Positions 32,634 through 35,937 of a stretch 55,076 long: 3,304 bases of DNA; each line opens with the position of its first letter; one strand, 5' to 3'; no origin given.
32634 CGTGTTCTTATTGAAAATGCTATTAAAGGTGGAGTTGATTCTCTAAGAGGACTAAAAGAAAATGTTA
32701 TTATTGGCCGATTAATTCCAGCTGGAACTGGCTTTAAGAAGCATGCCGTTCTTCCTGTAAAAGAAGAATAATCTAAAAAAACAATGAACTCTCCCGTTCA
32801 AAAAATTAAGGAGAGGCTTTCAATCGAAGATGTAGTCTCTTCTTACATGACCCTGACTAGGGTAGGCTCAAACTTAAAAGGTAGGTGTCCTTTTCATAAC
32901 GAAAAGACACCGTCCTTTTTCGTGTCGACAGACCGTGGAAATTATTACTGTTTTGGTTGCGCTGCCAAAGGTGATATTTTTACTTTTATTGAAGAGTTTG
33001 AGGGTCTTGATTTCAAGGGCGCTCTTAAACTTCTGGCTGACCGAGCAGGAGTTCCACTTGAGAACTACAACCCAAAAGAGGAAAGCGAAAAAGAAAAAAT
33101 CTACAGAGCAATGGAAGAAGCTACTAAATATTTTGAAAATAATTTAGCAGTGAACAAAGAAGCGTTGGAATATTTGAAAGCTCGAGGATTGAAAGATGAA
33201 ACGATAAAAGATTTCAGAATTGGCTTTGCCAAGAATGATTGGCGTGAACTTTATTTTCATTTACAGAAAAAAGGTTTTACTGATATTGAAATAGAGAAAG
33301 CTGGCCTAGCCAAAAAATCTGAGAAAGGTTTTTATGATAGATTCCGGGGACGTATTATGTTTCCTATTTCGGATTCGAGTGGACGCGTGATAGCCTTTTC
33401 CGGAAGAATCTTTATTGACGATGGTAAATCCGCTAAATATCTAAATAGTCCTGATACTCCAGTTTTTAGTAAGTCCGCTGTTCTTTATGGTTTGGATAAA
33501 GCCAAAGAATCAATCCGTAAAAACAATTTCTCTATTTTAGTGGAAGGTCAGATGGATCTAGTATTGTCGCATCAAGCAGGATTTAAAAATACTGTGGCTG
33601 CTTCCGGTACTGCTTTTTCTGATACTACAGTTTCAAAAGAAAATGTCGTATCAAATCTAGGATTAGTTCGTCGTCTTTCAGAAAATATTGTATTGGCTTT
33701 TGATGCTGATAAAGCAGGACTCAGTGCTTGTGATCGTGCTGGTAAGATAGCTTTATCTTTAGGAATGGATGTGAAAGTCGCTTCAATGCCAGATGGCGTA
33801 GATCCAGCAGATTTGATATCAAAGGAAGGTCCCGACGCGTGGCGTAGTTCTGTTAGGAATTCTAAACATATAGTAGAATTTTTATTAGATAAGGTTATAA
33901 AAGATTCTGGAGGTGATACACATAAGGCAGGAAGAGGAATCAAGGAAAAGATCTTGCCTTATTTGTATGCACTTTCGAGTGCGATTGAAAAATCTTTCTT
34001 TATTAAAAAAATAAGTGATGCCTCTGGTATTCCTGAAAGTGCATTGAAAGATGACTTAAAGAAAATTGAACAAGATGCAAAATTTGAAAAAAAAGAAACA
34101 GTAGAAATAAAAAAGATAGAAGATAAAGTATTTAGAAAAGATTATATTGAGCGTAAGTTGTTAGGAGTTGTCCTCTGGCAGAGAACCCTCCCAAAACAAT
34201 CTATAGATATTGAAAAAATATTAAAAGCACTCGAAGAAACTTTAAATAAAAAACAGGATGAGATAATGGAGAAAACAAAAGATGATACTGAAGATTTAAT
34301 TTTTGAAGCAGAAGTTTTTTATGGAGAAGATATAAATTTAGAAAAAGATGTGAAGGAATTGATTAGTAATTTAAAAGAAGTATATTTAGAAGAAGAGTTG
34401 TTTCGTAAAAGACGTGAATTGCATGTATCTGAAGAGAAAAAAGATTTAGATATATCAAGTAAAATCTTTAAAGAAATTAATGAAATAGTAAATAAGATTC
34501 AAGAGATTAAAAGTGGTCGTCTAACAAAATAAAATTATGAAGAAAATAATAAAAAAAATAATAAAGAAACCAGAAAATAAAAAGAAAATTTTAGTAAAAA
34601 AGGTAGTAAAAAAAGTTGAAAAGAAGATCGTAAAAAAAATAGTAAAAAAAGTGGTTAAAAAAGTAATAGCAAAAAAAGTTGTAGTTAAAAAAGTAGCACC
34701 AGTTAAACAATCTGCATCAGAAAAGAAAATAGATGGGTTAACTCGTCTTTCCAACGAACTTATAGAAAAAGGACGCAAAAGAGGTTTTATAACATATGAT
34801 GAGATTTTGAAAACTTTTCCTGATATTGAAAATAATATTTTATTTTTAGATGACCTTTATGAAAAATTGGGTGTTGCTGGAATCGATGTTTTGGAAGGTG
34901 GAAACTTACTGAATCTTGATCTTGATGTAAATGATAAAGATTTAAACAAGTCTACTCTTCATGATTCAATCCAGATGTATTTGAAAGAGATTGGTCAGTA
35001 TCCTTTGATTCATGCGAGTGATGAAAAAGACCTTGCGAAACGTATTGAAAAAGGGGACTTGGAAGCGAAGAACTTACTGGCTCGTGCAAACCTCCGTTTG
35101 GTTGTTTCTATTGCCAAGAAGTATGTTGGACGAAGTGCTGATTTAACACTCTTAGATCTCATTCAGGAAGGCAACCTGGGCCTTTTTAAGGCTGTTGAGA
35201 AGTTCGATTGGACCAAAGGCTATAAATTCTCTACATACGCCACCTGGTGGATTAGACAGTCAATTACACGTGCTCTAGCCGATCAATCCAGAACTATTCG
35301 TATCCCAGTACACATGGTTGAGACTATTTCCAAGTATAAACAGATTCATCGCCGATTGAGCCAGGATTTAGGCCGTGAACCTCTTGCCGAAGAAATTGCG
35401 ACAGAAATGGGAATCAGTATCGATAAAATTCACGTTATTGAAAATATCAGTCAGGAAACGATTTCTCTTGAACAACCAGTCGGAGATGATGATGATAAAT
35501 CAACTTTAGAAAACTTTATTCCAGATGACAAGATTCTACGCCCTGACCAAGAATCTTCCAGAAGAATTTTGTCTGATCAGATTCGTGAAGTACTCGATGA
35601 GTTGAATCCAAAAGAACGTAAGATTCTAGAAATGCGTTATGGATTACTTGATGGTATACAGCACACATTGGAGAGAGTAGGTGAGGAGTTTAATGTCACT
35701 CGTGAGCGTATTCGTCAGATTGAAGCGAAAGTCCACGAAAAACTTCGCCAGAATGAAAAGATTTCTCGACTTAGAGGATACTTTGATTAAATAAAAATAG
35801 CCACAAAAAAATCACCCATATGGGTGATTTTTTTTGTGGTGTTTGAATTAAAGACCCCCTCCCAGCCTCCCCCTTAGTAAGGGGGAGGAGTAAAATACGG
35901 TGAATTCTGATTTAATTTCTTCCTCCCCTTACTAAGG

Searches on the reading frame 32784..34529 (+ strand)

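Call 11: search_protein_families(library=pfam, proteins=[window:32784-34529:+], max_evalue=0.001)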
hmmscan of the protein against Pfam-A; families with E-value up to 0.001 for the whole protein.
window:32784-34529:+ (582 aa): 6 families
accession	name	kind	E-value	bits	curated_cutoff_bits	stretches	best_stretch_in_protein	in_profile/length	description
PF08275.17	DNAG_N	-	1.8e-43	148.1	26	1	116-241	1-128/128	DNA primase catalytic core, N-terminal domain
PF01807.25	Zn_ribbon_DnaG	-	1.7e-30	105.2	24.9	1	4-93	5-94/98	CHC2 zinc finger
PF13155.12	Toprim_2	-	1.1e-13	51.8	22.1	1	251-344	1-87/88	Toprim-like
PF13662.12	Toprim_4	-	6.6e-12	45.9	25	1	251-332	4-83/85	Toprim domain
PF01751.28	Toprim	-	5.5e-07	30.1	23.1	1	251-322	3-83/96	Toprim domain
PF13362.12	Toprim_3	-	0.00049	20.9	27.2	1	289-351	29-95/95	Toprim domain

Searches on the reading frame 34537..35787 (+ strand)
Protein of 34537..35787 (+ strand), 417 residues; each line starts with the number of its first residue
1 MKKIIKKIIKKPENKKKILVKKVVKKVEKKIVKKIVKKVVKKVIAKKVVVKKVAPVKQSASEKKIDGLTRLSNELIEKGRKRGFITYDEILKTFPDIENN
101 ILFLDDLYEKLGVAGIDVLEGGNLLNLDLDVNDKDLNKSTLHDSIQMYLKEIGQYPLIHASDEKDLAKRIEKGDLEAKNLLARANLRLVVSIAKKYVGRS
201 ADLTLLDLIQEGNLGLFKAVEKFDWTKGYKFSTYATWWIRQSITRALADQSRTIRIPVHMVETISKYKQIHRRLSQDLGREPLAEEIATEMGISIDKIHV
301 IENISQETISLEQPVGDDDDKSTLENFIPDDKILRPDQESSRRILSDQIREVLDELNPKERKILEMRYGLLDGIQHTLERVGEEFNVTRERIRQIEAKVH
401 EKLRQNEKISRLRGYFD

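Call 11: search_protein_families(library=pfam, proteins=[window:34537-35787:+], max_evalue=0.001)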
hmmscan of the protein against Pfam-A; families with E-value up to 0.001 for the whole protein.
window:34537-35787:+ (417 aa): 6 families
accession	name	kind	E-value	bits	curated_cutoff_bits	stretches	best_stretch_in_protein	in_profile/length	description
PF04542.20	Sigma70_r2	-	4.2e-22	78.1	24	1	181-253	1-71/71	Sigma-70 region 2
PF04539.22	Sigma70_r3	-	6e-19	68.4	25.3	1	262-338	1-76/78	Sigma-70 region 3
PF04545.22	Sigma70_r4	-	9e-16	57.6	24.1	1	352-405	1-50/50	Sigma-70, region 4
PF00140.25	Sigma70_r1_2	-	4.7e-13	49.3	22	1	143-175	1-33/34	Sigma-70 factor, region 1.2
PF03979.19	Sigma70_r1_1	-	1.2e-11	44.8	22.5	1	74-123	9-58/81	Sigma-70 factor, region 1.1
PF08281.18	Sigma70_r4_2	-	0.00031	20.8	25.7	0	347-368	2-23/54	Sigma-70, region 4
